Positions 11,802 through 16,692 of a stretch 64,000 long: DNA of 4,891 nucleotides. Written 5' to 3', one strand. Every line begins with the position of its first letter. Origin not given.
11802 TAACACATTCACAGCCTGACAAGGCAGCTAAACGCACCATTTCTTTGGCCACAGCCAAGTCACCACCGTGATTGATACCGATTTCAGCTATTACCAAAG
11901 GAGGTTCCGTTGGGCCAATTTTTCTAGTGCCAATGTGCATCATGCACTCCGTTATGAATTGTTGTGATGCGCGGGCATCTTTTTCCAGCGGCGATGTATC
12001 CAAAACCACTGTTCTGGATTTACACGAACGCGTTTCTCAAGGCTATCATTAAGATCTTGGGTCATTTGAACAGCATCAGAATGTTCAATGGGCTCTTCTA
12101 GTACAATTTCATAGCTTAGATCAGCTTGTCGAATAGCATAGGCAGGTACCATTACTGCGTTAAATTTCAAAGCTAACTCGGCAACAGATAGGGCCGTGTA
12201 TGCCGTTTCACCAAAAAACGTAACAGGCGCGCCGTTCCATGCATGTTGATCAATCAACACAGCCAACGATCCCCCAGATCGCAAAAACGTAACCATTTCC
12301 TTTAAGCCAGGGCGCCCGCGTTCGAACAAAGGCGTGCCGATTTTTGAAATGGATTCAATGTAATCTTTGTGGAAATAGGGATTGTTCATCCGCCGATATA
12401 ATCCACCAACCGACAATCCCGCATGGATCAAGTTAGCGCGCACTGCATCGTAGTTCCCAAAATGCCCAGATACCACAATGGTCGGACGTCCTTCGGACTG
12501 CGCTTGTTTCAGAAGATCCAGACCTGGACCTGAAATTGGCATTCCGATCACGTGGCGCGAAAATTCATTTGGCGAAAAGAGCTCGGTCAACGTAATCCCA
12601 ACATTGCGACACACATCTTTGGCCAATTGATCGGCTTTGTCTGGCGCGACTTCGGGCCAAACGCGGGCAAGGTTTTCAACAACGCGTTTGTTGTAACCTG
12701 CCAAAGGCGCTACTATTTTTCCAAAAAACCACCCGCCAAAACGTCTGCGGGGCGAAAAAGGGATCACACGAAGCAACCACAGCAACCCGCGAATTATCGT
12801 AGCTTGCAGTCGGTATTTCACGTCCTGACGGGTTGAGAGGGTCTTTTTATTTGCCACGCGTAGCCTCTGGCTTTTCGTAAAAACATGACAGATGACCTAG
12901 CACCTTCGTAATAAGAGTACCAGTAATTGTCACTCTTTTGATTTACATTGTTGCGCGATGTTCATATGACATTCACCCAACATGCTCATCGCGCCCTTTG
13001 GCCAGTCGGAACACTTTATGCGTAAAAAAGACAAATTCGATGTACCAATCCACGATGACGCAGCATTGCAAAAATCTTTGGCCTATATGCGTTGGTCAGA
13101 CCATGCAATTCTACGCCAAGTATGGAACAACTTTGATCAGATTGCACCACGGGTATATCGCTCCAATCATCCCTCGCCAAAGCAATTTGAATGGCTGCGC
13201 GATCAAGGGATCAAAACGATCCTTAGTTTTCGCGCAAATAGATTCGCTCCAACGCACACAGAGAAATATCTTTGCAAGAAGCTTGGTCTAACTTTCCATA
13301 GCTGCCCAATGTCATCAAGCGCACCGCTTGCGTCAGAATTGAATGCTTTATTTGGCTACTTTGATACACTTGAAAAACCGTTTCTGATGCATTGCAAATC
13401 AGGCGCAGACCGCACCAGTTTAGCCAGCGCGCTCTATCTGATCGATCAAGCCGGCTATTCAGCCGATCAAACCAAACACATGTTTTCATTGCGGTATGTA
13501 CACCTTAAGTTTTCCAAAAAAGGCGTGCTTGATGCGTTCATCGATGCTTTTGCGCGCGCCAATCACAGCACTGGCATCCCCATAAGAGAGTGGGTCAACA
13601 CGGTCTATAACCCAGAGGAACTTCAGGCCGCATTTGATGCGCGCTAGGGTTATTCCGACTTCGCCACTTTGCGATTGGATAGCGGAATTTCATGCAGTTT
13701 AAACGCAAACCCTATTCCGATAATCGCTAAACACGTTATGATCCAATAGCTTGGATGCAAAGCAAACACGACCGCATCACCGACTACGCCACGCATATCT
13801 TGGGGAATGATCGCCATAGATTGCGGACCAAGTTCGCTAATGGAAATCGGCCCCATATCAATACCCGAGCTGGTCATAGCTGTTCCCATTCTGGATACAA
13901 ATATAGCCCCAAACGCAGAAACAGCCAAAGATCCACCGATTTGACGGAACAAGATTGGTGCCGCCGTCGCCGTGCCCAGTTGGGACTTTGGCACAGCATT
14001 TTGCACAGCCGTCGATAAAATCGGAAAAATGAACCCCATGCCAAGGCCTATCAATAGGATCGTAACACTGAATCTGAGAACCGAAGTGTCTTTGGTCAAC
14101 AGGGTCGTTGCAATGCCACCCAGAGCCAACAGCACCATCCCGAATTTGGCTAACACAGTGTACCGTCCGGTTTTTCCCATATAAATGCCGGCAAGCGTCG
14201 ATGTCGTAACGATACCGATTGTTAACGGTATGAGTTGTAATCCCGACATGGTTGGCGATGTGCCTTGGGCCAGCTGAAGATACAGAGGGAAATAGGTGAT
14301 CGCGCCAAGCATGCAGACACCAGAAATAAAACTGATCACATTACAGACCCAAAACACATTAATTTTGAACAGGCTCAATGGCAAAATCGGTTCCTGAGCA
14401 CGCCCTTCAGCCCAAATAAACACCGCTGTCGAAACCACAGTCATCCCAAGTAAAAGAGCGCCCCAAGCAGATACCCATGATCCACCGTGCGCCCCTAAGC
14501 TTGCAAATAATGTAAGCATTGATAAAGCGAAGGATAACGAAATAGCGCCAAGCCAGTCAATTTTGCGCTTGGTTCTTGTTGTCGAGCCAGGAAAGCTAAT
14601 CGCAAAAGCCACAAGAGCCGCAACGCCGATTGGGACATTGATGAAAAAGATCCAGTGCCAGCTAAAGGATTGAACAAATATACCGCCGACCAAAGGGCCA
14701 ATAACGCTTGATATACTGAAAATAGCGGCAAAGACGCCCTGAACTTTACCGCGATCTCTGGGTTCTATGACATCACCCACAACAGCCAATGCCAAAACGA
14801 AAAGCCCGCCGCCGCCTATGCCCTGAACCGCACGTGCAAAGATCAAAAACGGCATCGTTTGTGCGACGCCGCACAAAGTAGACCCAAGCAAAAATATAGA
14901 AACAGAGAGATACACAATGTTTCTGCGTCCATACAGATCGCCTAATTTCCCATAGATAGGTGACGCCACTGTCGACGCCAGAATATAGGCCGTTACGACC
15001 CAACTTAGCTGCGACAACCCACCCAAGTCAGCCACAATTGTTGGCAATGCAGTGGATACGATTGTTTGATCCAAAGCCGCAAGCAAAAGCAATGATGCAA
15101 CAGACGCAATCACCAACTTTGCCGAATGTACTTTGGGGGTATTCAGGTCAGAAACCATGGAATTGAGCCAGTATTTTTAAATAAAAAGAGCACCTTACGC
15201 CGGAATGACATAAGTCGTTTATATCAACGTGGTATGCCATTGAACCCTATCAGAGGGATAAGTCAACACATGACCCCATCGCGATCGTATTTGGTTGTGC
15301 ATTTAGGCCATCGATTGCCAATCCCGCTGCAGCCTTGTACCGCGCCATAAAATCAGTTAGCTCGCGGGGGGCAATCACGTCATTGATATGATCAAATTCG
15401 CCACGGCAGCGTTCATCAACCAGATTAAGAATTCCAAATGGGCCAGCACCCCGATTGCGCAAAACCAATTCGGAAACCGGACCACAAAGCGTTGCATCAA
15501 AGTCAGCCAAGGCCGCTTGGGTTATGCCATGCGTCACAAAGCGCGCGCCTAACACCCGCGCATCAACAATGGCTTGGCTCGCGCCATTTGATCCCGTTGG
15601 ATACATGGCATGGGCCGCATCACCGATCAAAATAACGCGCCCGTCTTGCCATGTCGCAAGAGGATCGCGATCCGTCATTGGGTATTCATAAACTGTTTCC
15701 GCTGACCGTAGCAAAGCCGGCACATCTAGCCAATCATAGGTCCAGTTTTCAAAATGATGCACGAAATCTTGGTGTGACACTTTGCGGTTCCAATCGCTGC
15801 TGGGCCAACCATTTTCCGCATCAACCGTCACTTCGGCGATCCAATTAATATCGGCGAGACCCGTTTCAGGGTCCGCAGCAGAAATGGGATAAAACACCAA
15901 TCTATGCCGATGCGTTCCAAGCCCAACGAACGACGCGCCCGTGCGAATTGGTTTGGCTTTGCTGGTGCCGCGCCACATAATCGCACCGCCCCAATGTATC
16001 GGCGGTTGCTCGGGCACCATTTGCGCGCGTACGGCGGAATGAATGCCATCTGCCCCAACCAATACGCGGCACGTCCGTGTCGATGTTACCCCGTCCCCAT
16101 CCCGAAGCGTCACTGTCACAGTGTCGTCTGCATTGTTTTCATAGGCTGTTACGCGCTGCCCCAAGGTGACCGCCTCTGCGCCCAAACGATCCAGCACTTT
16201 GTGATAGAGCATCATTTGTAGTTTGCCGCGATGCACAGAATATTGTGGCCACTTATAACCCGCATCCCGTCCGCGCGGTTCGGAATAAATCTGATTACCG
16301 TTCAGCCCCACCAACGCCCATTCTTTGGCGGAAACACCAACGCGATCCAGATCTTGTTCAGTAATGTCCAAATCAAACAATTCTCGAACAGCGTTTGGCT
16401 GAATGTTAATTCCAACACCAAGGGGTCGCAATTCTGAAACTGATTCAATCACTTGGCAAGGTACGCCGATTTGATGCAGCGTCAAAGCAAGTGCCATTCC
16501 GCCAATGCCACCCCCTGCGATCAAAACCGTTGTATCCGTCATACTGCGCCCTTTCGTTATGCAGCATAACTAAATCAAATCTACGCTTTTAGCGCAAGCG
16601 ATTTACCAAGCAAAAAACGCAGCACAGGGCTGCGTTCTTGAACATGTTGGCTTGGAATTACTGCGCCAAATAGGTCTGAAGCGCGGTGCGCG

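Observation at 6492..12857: Compact operon fusing sialic-acid (NeuABC) biosynthesis with lipid A-core enzymes (LpxL-like plus two WaaA paralogs), with no classical sialyltransferase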

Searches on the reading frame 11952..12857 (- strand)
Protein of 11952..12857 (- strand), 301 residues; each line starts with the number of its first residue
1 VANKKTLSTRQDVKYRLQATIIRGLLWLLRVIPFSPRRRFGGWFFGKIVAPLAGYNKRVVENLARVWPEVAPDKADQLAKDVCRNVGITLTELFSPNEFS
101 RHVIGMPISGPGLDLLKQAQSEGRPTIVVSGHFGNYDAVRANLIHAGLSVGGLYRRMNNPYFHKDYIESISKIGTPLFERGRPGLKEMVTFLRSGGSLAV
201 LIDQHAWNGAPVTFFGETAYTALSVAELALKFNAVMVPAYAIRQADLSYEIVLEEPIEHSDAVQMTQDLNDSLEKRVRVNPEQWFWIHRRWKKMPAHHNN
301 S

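Call 4: search_protein_families(library=pfam, proteins=[window:11952-12857:-])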
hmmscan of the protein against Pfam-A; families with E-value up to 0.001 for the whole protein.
window:11952-12857:- (301 aa): 1 family
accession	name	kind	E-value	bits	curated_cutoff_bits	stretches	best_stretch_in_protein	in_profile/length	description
PF03279.18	Lip_A_acyltrans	-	4.3e-43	148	22.3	1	21-293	18-295/295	Bacterial lipid A biosynthesis acyltransferase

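Call 5: search_protein_families(library=ncbifam, proteins=[window:11952-12857:-])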
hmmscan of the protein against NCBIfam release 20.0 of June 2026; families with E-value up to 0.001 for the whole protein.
window:11952-12857:- (301 aa): 17 families
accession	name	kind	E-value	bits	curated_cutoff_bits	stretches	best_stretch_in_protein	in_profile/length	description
NF005120.0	PRK06553.1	equivalog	1.1e-37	130.1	273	1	10-292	15-307/308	lipid A biosynthesis lauroyl acyltransferase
TIGR02207.1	lipid_A_htrB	subfamily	1.3e-29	103.6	297.8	1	24-297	20-297/303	LpxL/LpxP family Kdo(2)-lipid IV(A) lauroyl/palmitoleoyl acyltransferase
NF005150.0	PRK06628.1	equivalog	7.1e-26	91.3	350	1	103-293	95-290/290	lipid A biosynthesis lauroyl acyltransferase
NF006270.0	PRK08419.1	equivalog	8.1e-25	87.7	248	1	57-294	45-291/298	lipid A biosynthesis lauroyl acyltransferase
NF006437.0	PRK08733.1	equivalog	3.8e-23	82.1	540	1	28-298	30-301/306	LpxL/LpxP family Kdo(2)-lipid IV(A) lauroyl/palmitoleoyl acyltransferase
NF005919.0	PRK07920.1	equivalog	5.2e-23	81.6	209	1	56-293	49-295/311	phosphatidylinositol mannoside acyltransferase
NF004191.0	PRK05646.1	equivalog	1.1e-22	80.6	491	1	22-296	21-300/310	lipid A biosynthesis lauroyl acyltransferase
NF005340.0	PRK06860.1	subfamily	1.3e-21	77.1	398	1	24-298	26-304/309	lipid A biosynthesis lauroyl acyltransferase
NF006487.0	PRK08905.1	equivalog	2.5e-21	76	281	1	23-294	4-276/290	lysophospholipid acyltransferase family protein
NF005399.0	PRK06946.1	subfamily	4.3e-21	75.4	343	1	15-296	3-288/294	lipid A biosynthesis lauroyl acyltransferase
NF006432.0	PRK08706.1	equivalog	1.2e-16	60.8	384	1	24-296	6-283/289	lipid A biosynthesis lauroyl acyltransferase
TIGR02208.1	lipid_A_msbB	equivalog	1.3e-16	60.8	336.05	1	25-292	23-295/305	lauroyl-Kdo(2)-lipid IV(A) myristoyltransferase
NF004569.0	PRK05906.1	equivalog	9.6e-16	57.6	439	2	213-294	228-315/454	lipid A biosynthesis lauroyl acyltransferase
NF005952.0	PRK08025.1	equivalog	4.2e-15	55.7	517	1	23-296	23-299/306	kdo(2)-lipid IV(A) palmitoleoyltransferase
NF004190.0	PRK05645.1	equivalog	4.8e-14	52.1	377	1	17-297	4-290/295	lysophospholipid acyltransferase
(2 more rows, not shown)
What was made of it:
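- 11952..12857 (-): LpxL-like lipid A late (secondary) acyltransferase; first gene of the operon. It falls below all NCBIfam equivalog cutoffs; the best is NF005120 at 130 against 273 (calls 4, 5).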

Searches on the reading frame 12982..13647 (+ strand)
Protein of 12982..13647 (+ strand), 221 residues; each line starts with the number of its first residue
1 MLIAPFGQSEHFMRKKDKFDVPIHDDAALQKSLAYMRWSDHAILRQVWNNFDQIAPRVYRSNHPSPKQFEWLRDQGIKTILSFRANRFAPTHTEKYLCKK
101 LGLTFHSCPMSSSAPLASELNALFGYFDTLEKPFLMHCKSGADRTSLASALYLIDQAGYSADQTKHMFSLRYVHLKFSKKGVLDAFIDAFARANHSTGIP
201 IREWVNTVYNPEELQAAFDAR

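Call 8: search_protein_families(library=pfam, proteins=[window:12982-13647:+])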
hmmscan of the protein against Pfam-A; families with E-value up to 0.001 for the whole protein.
window:12982-13647:+ (221 aa): 5 families
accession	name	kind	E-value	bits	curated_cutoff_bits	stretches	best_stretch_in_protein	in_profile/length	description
PF22785.1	Tc-R-P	-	2.3e-07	31.8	27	1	58-155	5-103/106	Polymorphic toxin system, DSP-PTPase phosphatase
PF22741.1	PTP-NADK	-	9.6e-07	28.8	27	1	57-153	29-129/163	DSP-PTPase phosphatase fused to NAD+ Kinase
PF13350.11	Y_phosphatase3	-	3.7e-06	27.5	22.2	1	120-186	118-182/240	Tyrosine phosphatase family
PF03162.18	Y_phosphatase2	-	7.1e-06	26.2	27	1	49-147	5-107/165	Tyrosine phosphatase family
PF14566.11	PTPlike_phytase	-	0.00063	20.3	27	0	89-152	88-154/158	Inositol hexakisphosphate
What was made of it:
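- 12982..13647 (+): PTP/dual-specificity-type phosphatase; possibly an accessory member of the system. Weak Pfam PTP families (call 8).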

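Call 74: search_solved_structures(query=window:12982-13647:+, max_evalue=0.01)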
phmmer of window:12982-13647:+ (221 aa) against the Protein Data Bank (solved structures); distinct sequences matched with E-value up to 0.01: 5.
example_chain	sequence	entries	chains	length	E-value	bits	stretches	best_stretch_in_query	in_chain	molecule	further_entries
4r0s_A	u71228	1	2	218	4.6e-05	26.7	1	50-160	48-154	Protein tyrosine phosphatase TpbA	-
2m3v_A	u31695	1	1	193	9.7e-05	25.6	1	50-160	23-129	Putative uncharacterized protein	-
3gxg_A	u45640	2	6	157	0.00015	25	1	51-156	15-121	Putative phosphatase (DUF442)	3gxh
25xa_A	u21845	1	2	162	0.0007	22.8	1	69-164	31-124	Dual specificity protein phosphatase family protein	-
4r0t_B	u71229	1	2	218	0.0012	22.1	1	50-160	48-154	Protein tyrosine phosphatase TpbA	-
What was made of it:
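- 12982..13647 (+): It gives a weak match to TpbA 4R0S (call 74).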

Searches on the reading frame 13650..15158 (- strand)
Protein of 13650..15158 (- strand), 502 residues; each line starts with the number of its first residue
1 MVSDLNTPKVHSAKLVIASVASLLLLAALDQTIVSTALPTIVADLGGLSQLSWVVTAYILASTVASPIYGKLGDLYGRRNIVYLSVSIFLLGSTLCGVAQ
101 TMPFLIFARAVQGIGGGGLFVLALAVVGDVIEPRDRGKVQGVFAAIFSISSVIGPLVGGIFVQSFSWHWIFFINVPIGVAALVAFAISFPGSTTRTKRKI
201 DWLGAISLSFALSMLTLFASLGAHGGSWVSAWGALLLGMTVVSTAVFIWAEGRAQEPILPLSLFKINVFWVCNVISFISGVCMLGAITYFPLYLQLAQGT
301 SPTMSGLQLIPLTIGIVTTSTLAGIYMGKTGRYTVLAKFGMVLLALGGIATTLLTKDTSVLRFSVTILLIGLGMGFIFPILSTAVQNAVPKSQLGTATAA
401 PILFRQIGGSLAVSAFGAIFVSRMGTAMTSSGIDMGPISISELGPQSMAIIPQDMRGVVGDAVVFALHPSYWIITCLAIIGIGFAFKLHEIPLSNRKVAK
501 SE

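Call 8: search_protein_families(library=pfam, proteins=[window:13650-15158:-])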
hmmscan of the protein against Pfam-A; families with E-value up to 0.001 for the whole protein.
window:13650-15158:- (502 aa): 3 families
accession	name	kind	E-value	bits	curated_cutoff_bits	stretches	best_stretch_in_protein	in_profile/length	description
PF07690.21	MFS_1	-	3.2e-55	187.9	33.4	1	22-412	3-346/347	Major Facilitator Superfamily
PF00083.30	Sugar_tr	-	9.5e-11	41.7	22.3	1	49-184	46-187/452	Sugar (and other) transporter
PF06609.19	TRI12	-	7.4e-09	35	23.2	1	16-423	42-468/599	Fungal trichothecene efflux pump (TRI12)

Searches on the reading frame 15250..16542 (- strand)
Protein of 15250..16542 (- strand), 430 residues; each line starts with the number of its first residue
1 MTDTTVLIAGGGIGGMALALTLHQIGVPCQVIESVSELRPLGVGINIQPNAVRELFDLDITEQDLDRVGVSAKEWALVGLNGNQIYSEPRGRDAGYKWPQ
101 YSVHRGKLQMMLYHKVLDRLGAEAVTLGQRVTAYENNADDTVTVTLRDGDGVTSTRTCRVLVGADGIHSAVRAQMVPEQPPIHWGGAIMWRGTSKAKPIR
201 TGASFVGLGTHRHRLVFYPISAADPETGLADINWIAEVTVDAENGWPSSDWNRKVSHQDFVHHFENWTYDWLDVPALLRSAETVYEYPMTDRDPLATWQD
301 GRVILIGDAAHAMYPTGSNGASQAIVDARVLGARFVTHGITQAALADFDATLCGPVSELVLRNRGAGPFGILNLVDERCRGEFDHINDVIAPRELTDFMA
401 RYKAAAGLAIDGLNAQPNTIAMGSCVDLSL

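Call 8: search_protein_families(library=pfam, proteins=[window:15250-16542:-])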
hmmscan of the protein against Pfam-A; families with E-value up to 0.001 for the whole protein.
window:15250-16542:- (430 aa): 1 family
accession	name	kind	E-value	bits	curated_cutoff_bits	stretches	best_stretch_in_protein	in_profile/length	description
PF01494.25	FAD_binding_3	-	1.5e-24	87.3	22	1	3-335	1-318/349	FAD binding domain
